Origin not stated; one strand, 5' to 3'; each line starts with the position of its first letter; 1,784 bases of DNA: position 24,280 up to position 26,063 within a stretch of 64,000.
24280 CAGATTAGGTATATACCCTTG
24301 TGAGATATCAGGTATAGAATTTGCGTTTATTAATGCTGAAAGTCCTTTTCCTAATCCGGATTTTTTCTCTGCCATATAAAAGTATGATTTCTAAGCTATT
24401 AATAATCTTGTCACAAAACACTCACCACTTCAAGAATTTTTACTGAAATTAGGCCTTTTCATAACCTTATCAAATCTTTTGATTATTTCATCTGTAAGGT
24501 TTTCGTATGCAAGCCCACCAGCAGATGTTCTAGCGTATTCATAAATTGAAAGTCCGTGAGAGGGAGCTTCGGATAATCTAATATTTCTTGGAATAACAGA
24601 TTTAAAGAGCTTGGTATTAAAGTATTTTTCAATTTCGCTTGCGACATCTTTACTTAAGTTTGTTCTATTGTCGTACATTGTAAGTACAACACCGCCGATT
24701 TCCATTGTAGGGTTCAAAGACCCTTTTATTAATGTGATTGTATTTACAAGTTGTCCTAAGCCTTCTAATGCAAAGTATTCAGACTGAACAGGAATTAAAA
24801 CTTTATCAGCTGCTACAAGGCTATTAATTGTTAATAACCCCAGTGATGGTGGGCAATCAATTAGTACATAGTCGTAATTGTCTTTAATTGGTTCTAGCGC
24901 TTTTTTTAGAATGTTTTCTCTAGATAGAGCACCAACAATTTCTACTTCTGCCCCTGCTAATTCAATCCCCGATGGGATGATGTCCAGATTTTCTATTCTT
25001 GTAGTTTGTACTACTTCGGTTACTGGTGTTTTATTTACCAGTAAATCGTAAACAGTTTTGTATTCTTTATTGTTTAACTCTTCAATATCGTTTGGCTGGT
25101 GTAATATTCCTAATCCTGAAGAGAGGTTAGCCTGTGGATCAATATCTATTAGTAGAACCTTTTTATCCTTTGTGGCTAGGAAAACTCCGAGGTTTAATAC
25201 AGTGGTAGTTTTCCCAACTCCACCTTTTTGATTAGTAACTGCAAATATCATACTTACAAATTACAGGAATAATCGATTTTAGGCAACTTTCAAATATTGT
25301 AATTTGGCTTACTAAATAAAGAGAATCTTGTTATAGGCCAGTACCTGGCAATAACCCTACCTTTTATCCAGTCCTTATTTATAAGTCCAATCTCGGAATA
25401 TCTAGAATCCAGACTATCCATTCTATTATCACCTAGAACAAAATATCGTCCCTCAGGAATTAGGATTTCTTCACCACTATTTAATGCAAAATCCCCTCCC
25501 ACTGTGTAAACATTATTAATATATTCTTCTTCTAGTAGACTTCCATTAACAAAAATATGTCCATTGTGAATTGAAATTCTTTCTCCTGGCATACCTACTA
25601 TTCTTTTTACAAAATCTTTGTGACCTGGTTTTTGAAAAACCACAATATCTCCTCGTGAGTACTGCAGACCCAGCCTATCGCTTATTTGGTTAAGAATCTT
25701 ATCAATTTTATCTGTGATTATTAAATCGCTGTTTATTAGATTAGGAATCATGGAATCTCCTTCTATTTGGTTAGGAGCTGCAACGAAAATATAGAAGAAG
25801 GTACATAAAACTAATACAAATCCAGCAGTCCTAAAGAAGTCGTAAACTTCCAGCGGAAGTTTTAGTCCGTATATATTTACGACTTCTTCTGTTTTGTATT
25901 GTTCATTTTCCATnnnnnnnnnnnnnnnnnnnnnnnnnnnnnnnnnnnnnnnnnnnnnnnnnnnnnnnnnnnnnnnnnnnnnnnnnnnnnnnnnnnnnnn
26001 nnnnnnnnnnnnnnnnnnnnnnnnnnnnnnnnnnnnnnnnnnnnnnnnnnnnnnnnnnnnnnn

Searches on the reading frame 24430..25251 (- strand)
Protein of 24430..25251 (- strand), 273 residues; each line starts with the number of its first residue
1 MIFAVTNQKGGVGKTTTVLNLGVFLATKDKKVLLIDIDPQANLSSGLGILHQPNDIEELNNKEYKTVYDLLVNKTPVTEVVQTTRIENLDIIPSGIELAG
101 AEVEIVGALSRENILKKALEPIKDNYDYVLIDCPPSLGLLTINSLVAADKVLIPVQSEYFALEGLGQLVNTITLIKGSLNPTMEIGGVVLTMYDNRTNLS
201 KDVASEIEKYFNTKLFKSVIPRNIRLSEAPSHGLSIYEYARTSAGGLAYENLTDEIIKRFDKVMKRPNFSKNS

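Call 8: search_protein_families(library=pfam, proteins=[window:24430-25251:-], max_evalue=0.001)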
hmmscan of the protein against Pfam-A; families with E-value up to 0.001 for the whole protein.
window:24430-25251:- (273 aa): 8 families
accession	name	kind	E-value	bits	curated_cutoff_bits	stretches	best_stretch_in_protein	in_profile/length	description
PF13614.12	AAA_31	-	4.9e-66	222.5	27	1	2-185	3-177/177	AAA domain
PF01656.29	CbiA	-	3.6e-28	98.5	25.4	1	4-235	2-124/125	CobQ/CobB/MinD/ParA nucleotide binding domain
PF00142.24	Fer4_NifH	-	6.5e-11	42.7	25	1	8-267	7-255/271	4Fe-4S iron sulfur cluster binding proteins, NifH/frxC family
PF06564.18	CBP_BcsQ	-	2.3e-10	40.8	21.3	1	3-160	4-150/234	Cellulose biosynthesis protein BcsQ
PF02374.21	ArsA_ATPase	-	6.3e-10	39.2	24.3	1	8-142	8-144/305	Anion-transporting ATPase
PF09140.17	MipZ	-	1.3e-09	38.2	20.7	1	4-39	4-39/262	ATPase MipZ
PF10609.15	ParA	-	9.2e-09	35.5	27.1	1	2-173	5-161/246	NUBPL iron-transfer P-loop NTPase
PF00448.28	SRP54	-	0.00083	19.5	22.7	0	11-38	11-38/196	SRP54-type protein, GTPase domain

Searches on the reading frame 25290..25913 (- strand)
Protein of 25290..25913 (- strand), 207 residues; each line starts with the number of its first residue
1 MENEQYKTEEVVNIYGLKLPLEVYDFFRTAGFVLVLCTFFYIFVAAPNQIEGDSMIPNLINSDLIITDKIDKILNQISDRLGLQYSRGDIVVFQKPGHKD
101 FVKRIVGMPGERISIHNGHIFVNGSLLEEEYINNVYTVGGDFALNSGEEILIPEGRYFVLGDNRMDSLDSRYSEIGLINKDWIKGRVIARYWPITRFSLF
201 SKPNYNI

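Call 7: search_protein_families(library=pfam, proteins=[window:25290-25913:-], max_evalue=0.001)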
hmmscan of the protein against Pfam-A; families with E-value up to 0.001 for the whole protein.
window:25290-25913:- (207 aa): 1 family
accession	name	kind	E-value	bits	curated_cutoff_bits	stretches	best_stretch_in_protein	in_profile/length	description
PF10502.14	Peptidase_S26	-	1.8e-37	129.3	22.9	1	26-192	4-168/168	Signal peptidase, peptidase S26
